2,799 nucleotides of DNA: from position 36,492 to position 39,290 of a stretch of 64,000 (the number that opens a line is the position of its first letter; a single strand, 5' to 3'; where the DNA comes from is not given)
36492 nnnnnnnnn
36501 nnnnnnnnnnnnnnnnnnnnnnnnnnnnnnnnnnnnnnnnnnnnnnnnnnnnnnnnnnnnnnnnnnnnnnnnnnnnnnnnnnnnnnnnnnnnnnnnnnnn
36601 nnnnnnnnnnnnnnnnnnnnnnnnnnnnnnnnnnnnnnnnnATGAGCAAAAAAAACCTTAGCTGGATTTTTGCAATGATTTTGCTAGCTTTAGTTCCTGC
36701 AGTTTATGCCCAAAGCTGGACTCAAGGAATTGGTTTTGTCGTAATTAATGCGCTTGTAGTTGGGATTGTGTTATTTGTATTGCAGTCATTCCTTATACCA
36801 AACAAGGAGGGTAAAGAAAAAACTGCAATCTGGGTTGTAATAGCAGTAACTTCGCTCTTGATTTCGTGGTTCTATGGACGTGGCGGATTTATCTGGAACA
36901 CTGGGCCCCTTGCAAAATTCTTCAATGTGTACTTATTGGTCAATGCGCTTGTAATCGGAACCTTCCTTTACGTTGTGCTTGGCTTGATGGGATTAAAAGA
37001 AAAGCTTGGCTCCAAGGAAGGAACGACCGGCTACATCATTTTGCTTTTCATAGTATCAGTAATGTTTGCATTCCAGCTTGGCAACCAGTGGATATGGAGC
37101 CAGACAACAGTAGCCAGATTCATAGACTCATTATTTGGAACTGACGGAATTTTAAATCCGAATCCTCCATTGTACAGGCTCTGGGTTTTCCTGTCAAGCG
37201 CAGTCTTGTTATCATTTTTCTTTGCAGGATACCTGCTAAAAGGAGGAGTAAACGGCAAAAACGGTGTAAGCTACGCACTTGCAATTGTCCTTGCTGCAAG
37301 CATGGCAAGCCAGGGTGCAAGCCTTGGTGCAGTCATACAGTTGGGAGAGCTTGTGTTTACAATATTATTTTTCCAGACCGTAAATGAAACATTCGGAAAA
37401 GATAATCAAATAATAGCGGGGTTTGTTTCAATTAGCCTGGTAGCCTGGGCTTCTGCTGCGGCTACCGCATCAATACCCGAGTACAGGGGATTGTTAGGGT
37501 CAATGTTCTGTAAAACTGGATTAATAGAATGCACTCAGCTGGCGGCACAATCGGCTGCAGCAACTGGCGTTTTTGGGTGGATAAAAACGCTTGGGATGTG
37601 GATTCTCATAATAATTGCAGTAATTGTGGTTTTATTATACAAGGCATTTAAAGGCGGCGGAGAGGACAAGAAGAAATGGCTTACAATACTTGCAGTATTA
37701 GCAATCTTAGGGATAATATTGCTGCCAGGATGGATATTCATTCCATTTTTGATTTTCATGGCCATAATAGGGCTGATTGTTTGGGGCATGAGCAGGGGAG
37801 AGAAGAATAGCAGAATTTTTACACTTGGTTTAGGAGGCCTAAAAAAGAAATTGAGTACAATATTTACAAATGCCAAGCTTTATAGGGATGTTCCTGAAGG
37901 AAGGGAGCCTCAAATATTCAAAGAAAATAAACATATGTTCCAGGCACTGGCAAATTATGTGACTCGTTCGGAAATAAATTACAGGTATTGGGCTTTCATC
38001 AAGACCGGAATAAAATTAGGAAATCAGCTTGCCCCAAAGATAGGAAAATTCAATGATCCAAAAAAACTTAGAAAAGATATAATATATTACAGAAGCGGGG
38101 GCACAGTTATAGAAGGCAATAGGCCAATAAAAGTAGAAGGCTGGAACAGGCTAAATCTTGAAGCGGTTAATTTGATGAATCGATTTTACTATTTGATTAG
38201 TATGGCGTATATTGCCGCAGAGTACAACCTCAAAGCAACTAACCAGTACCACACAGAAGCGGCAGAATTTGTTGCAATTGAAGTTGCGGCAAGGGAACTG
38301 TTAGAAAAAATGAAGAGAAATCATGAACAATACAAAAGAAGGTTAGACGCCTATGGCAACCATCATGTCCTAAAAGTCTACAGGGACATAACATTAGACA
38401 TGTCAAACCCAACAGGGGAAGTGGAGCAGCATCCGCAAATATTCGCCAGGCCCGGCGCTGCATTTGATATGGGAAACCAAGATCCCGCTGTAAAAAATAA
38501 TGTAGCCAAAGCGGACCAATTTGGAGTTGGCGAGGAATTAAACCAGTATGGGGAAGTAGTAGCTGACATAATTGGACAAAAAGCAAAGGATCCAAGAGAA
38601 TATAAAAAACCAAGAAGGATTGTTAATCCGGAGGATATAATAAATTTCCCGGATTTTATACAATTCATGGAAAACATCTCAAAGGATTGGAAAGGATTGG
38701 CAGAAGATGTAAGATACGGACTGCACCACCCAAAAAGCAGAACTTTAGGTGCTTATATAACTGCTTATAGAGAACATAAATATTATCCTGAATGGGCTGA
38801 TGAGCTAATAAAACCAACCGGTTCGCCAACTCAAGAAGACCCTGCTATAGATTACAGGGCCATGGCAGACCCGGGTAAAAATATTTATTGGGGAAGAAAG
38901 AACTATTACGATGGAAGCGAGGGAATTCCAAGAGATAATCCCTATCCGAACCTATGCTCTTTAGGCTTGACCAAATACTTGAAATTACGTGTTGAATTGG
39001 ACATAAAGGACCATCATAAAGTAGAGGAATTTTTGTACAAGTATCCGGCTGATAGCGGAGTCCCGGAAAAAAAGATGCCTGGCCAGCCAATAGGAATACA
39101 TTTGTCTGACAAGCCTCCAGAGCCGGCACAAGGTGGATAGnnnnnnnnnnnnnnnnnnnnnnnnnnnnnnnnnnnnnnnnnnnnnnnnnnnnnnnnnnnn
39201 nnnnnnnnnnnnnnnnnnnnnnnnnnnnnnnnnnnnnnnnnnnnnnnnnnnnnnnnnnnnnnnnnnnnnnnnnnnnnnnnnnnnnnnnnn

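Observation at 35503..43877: Translationally coupled four-gene module: NTPase, 832-aa polytopic membrane protein and two large orphan proteins (605 and 972 aa). Best candidate for an undescribed system.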

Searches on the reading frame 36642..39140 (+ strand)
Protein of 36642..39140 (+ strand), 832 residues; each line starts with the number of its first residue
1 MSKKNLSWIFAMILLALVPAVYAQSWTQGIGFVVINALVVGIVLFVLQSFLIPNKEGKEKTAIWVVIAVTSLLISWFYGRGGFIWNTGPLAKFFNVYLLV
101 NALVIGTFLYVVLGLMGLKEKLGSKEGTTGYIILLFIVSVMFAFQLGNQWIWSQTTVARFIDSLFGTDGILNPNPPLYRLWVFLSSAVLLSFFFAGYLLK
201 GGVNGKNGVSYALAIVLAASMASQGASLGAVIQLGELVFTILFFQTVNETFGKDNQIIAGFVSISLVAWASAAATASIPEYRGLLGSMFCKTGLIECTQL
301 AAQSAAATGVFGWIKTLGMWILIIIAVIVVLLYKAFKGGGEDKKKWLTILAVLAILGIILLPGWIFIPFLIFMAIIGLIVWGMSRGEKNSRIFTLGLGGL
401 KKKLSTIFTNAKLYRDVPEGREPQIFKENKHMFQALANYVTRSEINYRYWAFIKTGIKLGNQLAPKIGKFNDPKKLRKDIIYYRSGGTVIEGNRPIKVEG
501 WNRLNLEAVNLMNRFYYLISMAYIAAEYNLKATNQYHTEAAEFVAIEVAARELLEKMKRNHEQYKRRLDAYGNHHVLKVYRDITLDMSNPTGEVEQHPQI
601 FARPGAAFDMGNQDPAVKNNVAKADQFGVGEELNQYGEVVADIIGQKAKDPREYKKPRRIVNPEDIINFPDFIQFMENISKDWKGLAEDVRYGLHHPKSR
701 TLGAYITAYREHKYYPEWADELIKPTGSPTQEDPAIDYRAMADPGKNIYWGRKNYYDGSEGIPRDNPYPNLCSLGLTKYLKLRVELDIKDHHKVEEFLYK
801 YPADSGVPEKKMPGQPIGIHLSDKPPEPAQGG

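Call 5: search_protein_families(library=pfam, proteins=[window:36642-39140:+], max_evalue=1)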
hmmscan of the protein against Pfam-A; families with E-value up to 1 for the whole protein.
window:36642-39140:+ (832 aa): 0 families

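Call 6: search_protein_families(library=padloc, proteins=[window:36642-39140:+], max_evalue=1)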
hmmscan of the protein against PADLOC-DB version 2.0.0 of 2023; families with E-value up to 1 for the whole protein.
window:36642-39140:+ (832 aa): 0 families

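Call 7: search_protein_families(library=ncbifam, proteins=[window:36642-39140:+], max_evalue=1)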
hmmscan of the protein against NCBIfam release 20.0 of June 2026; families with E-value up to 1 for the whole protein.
window:36642-39140:+ (832 aa): 2 families
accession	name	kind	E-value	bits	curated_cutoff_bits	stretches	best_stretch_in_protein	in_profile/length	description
NF003396.0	PRK04598.1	equivalog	0.031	14.7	121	1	318-337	5-26/81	Sec-independent protein translocase subunit TatA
NF002922.0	PRK03554.1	equivalog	0.086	13.4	125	1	317-337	4-24/89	Sec-independent protein translocase subunit TatA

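Call 17: find_homologous_proteins(query=window:36642-39140:+)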
Query window:36642-39140:+ (832 aa): 12 proteins with E <= 0.001 among 8000 candidates.
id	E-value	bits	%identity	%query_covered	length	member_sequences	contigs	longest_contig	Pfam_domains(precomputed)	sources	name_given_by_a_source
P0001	1.7e-245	835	49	99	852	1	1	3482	-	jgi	jgi:hypothetical protein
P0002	8.4e-225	767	46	98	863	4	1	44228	-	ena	-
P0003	1.9e-201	690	45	98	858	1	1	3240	-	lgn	-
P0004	3.3e-201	689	42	100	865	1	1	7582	-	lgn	-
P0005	2.9e-192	659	44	100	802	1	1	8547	-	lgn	-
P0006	1.3e-184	634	42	100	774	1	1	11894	-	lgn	-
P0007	5.5e-183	629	44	53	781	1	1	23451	-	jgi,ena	-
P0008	1.2e-172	594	42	98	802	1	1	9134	-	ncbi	-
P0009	2.0e-161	557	41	98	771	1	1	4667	-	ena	-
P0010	2.3e-92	329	33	97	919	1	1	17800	-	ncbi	-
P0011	1.5e-85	306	36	72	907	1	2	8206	-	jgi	-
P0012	7.8e-84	301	30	97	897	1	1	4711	-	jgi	jgi:hypothetical protein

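Call 18: find_encoding_contigs(protein=P0002, flank=10000, max_places=3)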
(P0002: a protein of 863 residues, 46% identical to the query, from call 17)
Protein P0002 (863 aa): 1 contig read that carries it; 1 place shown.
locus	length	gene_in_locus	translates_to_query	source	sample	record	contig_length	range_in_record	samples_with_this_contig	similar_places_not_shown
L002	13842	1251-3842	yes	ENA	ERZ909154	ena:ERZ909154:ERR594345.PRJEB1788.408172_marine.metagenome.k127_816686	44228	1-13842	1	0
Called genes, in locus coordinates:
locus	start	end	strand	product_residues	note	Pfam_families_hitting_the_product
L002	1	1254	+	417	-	?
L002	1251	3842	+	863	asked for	-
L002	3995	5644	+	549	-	-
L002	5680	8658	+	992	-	-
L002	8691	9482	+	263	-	PF01210:NAD_Gly3P_dh_N (weak), PF03446:NAD_binding_2 (faint), PF03807:F420_oxidored, PF02153:PDH_N (weak), PF14748:P5CR_dimer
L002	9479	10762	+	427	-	PF00171:Aldedh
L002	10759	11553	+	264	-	PF00696:AA_kinase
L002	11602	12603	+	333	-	-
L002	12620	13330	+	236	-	PF09754:PAC2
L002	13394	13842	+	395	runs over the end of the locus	-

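Call 19: find_encoding_contigs(protein=P0007, flank=10000, max_places=3)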
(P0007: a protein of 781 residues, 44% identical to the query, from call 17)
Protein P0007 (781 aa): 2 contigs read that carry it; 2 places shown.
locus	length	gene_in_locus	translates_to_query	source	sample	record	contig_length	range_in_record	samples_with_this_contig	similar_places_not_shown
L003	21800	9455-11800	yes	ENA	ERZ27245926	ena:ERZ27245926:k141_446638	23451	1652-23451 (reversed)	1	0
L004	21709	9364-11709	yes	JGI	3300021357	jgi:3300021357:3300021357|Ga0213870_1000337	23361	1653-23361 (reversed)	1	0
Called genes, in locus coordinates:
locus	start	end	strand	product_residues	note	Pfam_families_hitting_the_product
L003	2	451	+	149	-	?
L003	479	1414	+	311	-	PF01326:PPDK_N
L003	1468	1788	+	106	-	-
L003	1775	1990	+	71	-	-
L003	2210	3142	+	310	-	PF00890:FAD_binding_2 (weak), PF01134:GIDA (faint), PF01266:DAO (faint), PF01946:Thi4 (weak), PF03486:HI0933_like (faint), PF07992:Pyr_redox_2, PF13738:Pyr_redox_3, PF00070:Pyr_redox, +1 more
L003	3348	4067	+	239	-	PF00970:FAD_binding_6, PF08030:NAD_binding_6 (weak), PF00175:NAD_binding_1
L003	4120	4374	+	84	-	-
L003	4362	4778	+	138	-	PF01850:PIN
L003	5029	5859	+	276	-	PF01497:Peripla_BP_2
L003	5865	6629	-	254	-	-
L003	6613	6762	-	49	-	-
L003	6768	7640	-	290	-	-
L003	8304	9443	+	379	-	PF13173:AAA_14 (faint)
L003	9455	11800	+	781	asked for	-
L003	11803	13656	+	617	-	-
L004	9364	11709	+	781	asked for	-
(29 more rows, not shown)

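Call 20: find_encoding_contigs(protein=P0010, flank=10000, max_places=3)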
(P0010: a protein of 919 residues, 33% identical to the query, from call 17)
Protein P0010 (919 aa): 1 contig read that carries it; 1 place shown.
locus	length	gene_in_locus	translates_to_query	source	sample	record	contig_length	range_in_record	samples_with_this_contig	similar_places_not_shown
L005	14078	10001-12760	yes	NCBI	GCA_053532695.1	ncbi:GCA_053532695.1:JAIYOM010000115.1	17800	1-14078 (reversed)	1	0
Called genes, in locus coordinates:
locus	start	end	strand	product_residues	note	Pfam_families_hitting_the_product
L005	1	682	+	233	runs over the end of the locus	PF22175:Ogg-HhH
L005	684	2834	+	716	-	PF09382:RQC, PF13087:AAA_12 (faint), PF00580:UvrD-helicase, PF01443:Viral_helicase1 (faint), PF13245:AAA_19, PF13361:UvrD_C, PF13538:UvrD_C_2 (faint), PF00570:HRDC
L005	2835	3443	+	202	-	-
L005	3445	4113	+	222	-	PF00730:HhH-GPD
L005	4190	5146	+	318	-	PF00890:FAD_binding_2 (weak), PF01134:GIDA (faint), PF01266:DAO (faint), PF01946:Thi4 (weak), PF07992:Pyr_redox_2, PF12831:FAD_oxidored (weak), PF13738:Pyr_redox_3, PF00070:Pyr_redox, +1 more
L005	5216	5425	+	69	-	PF04014:MazE_antitoxin (weak)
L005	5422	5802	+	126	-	PF01850:PIN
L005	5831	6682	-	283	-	-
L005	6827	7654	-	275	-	PF04117:Mpv17_PMP22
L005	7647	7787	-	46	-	-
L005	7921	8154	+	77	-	PF02697:VAPB_antitox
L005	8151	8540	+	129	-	PF01850:PIN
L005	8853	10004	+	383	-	PF13173:AAA_14 (faint)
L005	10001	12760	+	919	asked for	-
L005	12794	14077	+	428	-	?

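Call 23: find_related_loci(query=A1, collection=genome_contigs, flank=10000)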
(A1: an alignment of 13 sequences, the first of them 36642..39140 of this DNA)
Query A1 (832 aa) in genome_contigs; peptide patterns used: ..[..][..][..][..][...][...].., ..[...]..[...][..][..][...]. (x = any residue, [..] = any of these).
245 stretches matched a pattern; 12 encode a relative of the query (tblastn E <= 1e-3); 12 distinct loci.
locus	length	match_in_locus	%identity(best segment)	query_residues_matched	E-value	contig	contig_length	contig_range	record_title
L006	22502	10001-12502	41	1-810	0e+0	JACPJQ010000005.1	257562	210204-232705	MAG: Candidatus Woesearchaeota archaeon isolate NC_groundwater_472_Ag_B-0.1um_38_40 S34_3B_scaffold_275673, whole genome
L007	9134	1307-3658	42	1-817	0e+0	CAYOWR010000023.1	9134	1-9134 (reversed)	MAG TPA_asm: uncultured Methanosarcinales archaeon isolate binchicken_co251_888 genome assembly, contig: NODE_10819_leng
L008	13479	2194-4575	31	17-801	1e-87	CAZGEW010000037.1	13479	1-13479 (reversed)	MAG TPA_asm: uncultured Methanosarcinales archaeon isolate binchicken_co144_1089 genome assembly, contig: NODE_9502_leng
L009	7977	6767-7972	44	1-405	3e-79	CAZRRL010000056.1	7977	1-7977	MAG TPA_asm: uncultured Methanosarcinales archaeon isolate binchicken_co251_826 genome assembly, contig: NODE_12965_leng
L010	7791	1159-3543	44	1-801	3e-65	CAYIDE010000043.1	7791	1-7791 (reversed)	MAG TPA_asm: Candidatus Woesearchaeota archaeon isolate ERP119705_co1_824 genome assembly, contig: NODE_14396_length_779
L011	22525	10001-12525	44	1-806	6e-52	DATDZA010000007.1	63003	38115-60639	MAG TPA_asm: Candidatus Nanoarchaeia archaeon isolate SMAG_U8179 k141_655467, whole genome shotgun sequence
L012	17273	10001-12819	38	1-832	1e-50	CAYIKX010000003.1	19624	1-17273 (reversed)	MAG TPA_asm: uncultured Methanosarcinales archaeon isolate ERP119705_co20_50 genome assembly, contig: NODE_2749_length_1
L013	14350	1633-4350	41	1-810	3e-63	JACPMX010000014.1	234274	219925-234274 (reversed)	MAG: Candidatus Woesearchaeota archaeon isolate NC_groundwater_560_Ag_S-0.1um_42_26 S35_SO-1_scaffold_500290, whole geno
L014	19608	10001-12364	30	1-806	4e-88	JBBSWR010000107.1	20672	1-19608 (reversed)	MAG: Nanoarchaeota archaeon isolate H43-bin135_1 H43_bin135_1_000000000107, whole genome shotgun sequence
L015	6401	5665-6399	40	1-246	5e-42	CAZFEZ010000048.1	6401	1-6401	MAG TPA_asm: uncultured Methanosarcinales archaeon isolate binchicken_co38_1194 genome assembly, contig: NODE_25617_leng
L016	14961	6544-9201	38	1-832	9e-168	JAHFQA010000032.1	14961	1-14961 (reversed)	MAG: Candidatus Woesearchaeota archaeon isolate nzgw54 NODE_1319_length_14962_cov_4.871639, whole genome shotgun sequenc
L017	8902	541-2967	45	1-828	0e+0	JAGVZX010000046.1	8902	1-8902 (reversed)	Candidatus Woesearchaeota archaeon isolate RIFCSPHIGHO2_02_FULL_37_9 rifcsphigho2_02_scaffold_22698, whole genome shotgu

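Call 30: search_solved_structures(query=A1, max_evalue=1)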
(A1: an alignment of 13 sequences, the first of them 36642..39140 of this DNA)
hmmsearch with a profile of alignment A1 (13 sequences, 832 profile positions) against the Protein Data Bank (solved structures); distinct sequences matched with E-value up to 1: 2.
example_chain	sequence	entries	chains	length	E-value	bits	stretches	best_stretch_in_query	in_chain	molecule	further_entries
7q21_G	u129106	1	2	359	0.68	11.1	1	307-384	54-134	Cytochrome c oxidase subunit 2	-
7qhm_E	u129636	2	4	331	0.69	11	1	307-384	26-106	Cytochrome c oxidase subunit 2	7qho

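Call 40: search_protein_families(library=phrogs, proteins=[window:36642-39140:+], max_evalue=0.1)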
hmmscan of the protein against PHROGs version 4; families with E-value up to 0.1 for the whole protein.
window:36642-39140:+ (832 aa): 0 families

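Call 41: predict_structure(alignment_id=A1)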
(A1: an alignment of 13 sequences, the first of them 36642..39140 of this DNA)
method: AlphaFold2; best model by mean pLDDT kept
length: 832 residues; sequences in the alignment: 13
mean_pLDDT: 71.1   pTM: 0.47
mean pLDDT of the five models: 71.1, 68.3, 67.9, 66.4, 65.3
residues with pLDDT >= 90: 73; 70-90: 441; 50-70: 192; < 50: 126
segments of 3 or more residues with pLDDT < 50: 1-8, 10-28, 199-205, 299-328, 330-352, 360-368, 590-595, 815-828, 830-832
pLDDT, mean of each block of 10 residues (from residue 1): 42 42 41 63 65 56 73 65 56 70 77 63 61 75 75 70 73 72 80 63 52 77 78 80 72 69 77 70 75 56 33 35 46 42 43 50 47 56 51 67 68 69 81 88 85 87 88 88 89 84 89 93 87 83 92 91 90 88 70 58 90 72 84 84 67 77 87 86 85 87 87 77 84 88 73 67 71 91 84 83 75 46 40 31
secondary structure, 60 per line:
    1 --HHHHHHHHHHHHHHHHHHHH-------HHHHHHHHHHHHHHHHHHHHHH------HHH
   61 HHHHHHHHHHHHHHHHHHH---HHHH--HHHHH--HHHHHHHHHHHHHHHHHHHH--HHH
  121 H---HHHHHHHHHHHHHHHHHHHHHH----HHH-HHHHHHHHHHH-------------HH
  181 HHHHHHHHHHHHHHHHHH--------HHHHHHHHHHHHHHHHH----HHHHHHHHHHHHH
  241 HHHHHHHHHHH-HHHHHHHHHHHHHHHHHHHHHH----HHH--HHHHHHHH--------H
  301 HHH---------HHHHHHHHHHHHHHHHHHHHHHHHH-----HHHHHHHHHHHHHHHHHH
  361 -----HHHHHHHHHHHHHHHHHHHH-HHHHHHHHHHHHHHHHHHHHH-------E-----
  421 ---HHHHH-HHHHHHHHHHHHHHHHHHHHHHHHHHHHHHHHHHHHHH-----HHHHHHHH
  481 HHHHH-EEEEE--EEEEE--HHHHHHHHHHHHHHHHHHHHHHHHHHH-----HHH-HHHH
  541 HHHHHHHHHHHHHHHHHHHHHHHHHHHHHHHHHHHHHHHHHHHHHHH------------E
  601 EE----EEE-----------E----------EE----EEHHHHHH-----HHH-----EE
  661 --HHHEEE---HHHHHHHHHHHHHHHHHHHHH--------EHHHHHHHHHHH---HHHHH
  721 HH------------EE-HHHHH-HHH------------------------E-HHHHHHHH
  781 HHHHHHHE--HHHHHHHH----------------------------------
elements in order (helices of 4 or more, strands of 3 or more residues): H3-22 H30-51 H58-79 H83-86 H89-93 H96-115 H118-121 H125-146 H155-165 H179-198 H207-223 H228-251 H253-274 H284-291 H300-303 H313-337 H343-360 H366-385 H387-407 H424-428 H430-467 H473-485 E487-491 E494-498 H501-527 H537-587 E600-602 E607-609 H640-645 E666-668 H672-692 H702-712 H716-722 H738-742 H773-787 H791-798

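Call 44: fold_search(model_id=the predicted structure, library=pdb)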
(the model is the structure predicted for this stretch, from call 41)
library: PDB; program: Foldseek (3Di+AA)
matches with E <= 10: 76; with E <= 0.001: 0
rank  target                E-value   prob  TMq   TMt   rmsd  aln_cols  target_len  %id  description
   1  9lwr_B                3.2e+00  0.13  0.09  0.20  16.6       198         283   14  Cryo-EM structure of PI3Kalpha H1047R in complex with compound UCL-TRO-1938 (released 2025-10-01)
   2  9q9h_A                3.8e+00  0.07  0.07  0.11  31.9       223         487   12  Cryo-EM structure of human Mre11-Rad50 complex bound to DNA (released 2025-10-01)
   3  5itd_B                4.0e+00  0.16  0.10  0.26  15.8       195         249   15  Crystal structure of PI3K alpha with PI3K delta inhibitor (released 2016-09-07)
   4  8pd5                  4.0e+00  0.01  0.06  0.05  31.4       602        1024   11  Ligand-free SpSLC9C1 in lipid nanodiscs, protomer state 3 (released 2023-11-08)
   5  7mjq_E                4.0e+00  0.01  0.09  0.07  42.3       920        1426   11  Vascular KATP channel: Kir6.1 SUR2B quatrefoil-like conformation 2 (released 2021-10-13)
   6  4zop_B                4.2e+00  0.16  0.09  0.26  14.2       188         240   14  Co-crystal Structure of Lipid Kinase PI3K alpha with a selective phosphatidylinositol-3 kinase alpha inhibitor (released 2016-05-18)
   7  6id1_I                4.2e+00  0.04  0.09  0.10  18.4       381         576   12  Cryo-EM structure of a human intron lariat spliceosome after Prp43 loaded (ILS2 complex) at 2.9 angstrom resolution (released 2019-03-13)
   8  8tzl_E                4.2e+00  0.04  0.07  0.12  33.3       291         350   12  Cryo-EM structure of Vibrio cholerae FtsE/FtsX/EnvC complex, full-length (released 2023-12-20)
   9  5m6u_B                4.4e+00  0.44  0.10  0.43   9.6       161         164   10  HUMAN PI3KDELTA IN COMPLEX WITH LASW1579 (released 2017-02-01)
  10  7myn_B                4.4e+00  0.14  0.09  0.20  10.7       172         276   13  Cryo-EM Structure of p110alpha in complex with p85alpha (released 2021-11-10)
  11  9r64_I                4.4e+00  0.11  0.10  0.12   8.6       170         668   15  CPS secretion pathway Wza-Wzc_C1 (Conf 0) (released 2026-03-04)
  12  8s3r_B                4.8e+00  0.21  0.09  0.37   9.6       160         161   13  HUMAN PI3KDELTA IN COMPLEX WITH PYRIDAZINONE INHIBITOR 7 (released 2024-07-03)
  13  9gdi_B                4.8e+00  0.14  0.08  0.32  10.4       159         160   12  HUMAN PI3KDELTA IN COMPLEX WITH ISOCUMARIN INHIBITOR 10 (released 2024-12-18)
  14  5ubt_B                5.0e+00  0.13  0.08  0.32  10.8       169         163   11  CRYSTAL STRUCTURE OF PI3K DELTA IN COMPLEX WITH A 7-(3-(PIPERAZIN-1-YL)PHENYL)PYRROLO[2,1-F][1,2,4] TRIAZIN-4-AMINE DE (released 2017-02-08)
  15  9n9j_7                5.0e+00  0.08  0.06  0.21  29.0       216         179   15  Structure of a GRP94 folding intermediate engaged with a CCDC134- and FKBP11-bound secretory translocon (released 2025-11-19)
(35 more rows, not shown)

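Call 77: search_protein_families(library=pfam, alignment_id=A1, max_evalue=0.05)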
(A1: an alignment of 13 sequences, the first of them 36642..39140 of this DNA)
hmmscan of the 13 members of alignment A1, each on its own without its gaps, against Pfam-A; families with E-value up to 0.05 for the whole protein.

A. member 1, window:36642-39140:+ (832 aa): 0 families

B. families by the number of members that match (of 13 scanned): 0 families
